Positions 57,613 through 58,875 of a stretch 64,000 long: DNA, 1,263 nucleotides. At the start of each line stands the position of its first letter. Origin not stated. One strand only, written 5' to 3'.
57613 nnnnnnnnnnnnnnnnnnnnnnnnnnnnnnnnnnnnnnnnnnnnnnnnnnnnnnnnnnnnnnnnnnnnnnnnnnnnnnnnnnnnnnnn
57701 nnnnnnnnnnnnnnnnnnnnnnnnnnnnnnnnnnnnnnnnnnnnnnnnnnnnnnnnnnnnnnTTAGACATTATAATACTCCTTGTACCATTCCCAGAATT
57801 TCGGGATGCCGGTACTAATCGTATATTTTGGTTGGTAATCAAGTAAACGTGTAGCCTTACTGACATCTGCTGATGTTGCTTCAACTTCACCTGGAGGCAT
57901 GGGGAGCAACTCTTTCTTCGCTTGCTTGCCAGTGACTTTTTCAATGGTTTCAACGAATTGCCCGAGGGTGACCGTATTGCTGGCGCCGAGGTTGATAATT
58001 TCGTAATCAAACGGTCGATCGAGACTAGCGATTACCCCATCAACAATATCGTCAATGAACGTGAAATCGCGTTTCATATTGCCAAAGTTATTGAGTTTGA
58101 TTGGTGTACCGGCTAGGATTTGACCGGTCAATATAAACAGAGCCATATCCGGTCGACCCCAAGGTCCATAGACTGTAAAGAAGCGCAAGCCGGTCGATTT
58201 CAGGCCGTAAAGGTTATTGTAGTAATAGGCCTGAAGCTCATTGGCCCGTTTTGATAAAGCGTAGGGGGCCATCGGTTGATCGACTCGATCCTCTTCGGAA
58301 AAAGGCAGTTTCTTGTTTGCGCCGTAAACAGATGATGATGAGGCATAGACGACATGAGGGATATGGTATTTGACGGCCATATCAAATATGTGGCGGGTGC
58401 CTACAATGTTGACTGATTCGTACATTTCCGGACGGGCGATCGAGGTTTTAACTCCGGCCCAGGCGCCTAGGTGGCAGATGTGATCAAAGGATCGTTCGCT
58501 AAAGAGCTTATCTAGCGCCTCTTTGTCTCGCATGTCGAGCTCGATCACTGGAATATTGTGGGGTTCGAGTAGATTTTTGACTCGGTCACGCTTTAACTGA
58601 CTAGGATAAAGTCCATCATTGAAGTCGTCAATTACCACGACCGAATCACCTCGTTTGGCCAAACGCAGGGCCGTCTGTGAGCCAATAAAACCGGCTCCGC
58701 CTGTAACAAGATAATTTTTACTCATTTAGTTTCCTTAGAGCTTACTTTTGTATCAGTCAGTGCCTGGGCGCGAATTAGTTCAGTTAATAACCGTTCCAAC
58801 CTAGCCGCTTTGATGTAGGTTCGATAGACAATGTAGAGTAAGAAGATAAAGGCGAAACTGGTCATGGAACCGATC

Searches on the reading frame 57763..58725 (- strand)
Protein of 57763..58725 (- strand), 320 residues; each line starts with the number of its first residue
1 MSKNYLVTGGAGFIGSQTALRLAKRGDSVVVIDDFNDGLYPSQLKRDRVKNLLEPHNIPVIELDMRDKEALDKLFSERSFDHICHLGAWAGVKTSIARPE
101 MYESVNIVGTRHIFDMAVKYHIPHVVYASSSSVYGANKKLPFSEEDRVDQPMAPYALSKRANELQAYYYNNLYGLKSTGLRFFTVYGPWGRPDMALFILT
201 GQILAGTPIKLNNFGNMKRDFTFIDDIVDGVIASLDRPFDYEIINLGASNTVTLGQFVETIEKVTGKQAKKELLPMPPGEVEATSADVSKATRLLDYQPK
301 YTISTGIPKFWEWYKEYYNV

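Call 3: search_protein_families(library=pfam, proteins=[window:57763-58725:-], max_evalue=0.01)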
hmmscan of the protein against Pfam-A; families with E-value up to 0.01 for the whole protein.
window:57763-58725:- (320 aa): 11 families
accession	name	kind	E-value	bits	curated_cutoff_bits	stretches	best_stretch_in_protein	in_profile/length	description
PF01370.27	Epimerase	-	7.1e-52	176.6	20.9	1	6-247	2-240/240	NAD dependent epimerase/dehydratase family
PF16363.11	GDP_Man_Dehyd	-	9.5e-49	167.1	27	1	6-308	1-330/332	GDP-mannose 4,6 dehydratase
PF01073.25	3Beta_HSD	-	7.8e-18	64.9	22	1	6-189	1-185/280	3-beta hydroxysteroid dehydrogenase/isomerase family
PF04321.23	RmlD_sub_bind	-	7.5e-14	51.9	27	1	5-300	3-264/287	RmlD substrate binding domain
PF02719.21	Polysacc_synt_2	-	8.5e-12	45.3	20.2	1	6-271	2-253/293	Polysaccharide biosynthesis protein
PF05368.20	NmrA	-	2.4e-05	24.5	27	1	2-275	2-244/298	NmrA-like family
PF00106.31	adh_short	-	5e-05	23.3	26.6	1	4-92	2-87/195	short chain dehydrogenase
PF07993.18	NAD_binding_4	-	5.7e-05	22.8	20.1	1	78-145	87-151/258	Male sterility protein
PF08659.16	KR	-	0.00013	22.4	22.6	1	5-84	3-83/180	KR domain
PF01266.30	DAO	-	0.00026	21.1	27.9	1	10-35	6-31/353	FAD dependent oxidoreductase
PF13460.12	NAD_binding_10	-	0.00042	20.7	27.2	1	9-162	1-127/184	NAD(P)H-binding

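Call 4: search_protein_families(library=ncbifam, proteins=[window:57763-58725:-], max_evalue=0.01)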
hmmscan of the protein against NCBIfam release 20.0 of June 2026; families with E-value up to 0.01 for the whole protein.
window:57763-58725:- (320 aa): 58 families (the best 25 are shown)
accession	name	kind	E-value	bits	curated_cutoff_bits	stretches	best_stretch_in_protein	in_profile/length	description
TIGR01179.1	galE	equivalog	1.2e-46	159.1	262.3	2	6-187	3-178/332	UDP-glucose 4-epimerase GalE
TIGR01181.1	dTDP_gluc_dehyt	equivalog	2.2e-37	128.8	365.1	1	5-316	2-313/321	dTDP-glucose 4,6-dehydratase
TIGR02197.1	heptose_epim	equivalog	1e-35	123.5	274.6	1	6-316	2-315/316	ADP-glyceromanno-heptose 6-epimerase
TIGR04180.1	EDH_00030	hypoth_equivalog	3.6e-34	118.2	475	1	6-301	2-296/297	NAD-dependent 4,6-dehydratase LegB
NF007956.0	PRK10675.1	subfamily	5.4e-30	104.7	394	2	5-161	3-155/338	UDP-glucose 4-epimerase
NF011728.1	PRK15181.1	equivalog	1.6e-29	103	760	1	3-316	16-339/348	Vi polysaccharide biosynthesis UDP-N-acetylglucosaminuronic acid C-4 epimerase TviC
NF007490.0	PRK10084.1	subfamily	2.1e-21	76.3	649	1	5-315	3-335/361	dTDP-glucose 4,6-dehydratase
NF007582.0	PRK10217.1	equivalog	3.1e-19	69.3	698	1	3-314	2-331/355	dTDP-glucose 4,6-dehydratase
TIGR02622.1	CDP_4_6_dhtase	equivalog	3.5e-18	65.9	278.45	2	3-173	5-172/352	CDP-glucose 4,6-dehydratase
NF008360.0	PRK11150.1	equivalog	2e-15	56.8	452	1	6-277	3-265/310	ADP-glyceromanno-heptose 6-epimerase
NF043036.1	ErythonDh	equivalog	2e-15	56.8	325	1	6-271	4-272/321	D-erythronate dehydrogenase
NF047922.1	GDPFucSynFcl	equivalog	8.3e-14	51.7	500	1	61-316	35-303/308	GDP-L-fucose synthase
NF042422.1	oxyalk_red_OleD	equivalog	3.3e-13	49.7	580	1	5-237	3-217/329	2-alkyl-3-oxoalkanoate reductase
TIGR03466.1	HpnA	hypoth_equivalog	5.9e-13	48.4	367.65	1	5-279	3-260/327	hopanoid-associated sugar epimerase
NF052578.1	StrlDmthSdmBMthl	equivalog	1.1e-11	45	600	1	6-272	4-252/328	sterol demethylase protein SdmB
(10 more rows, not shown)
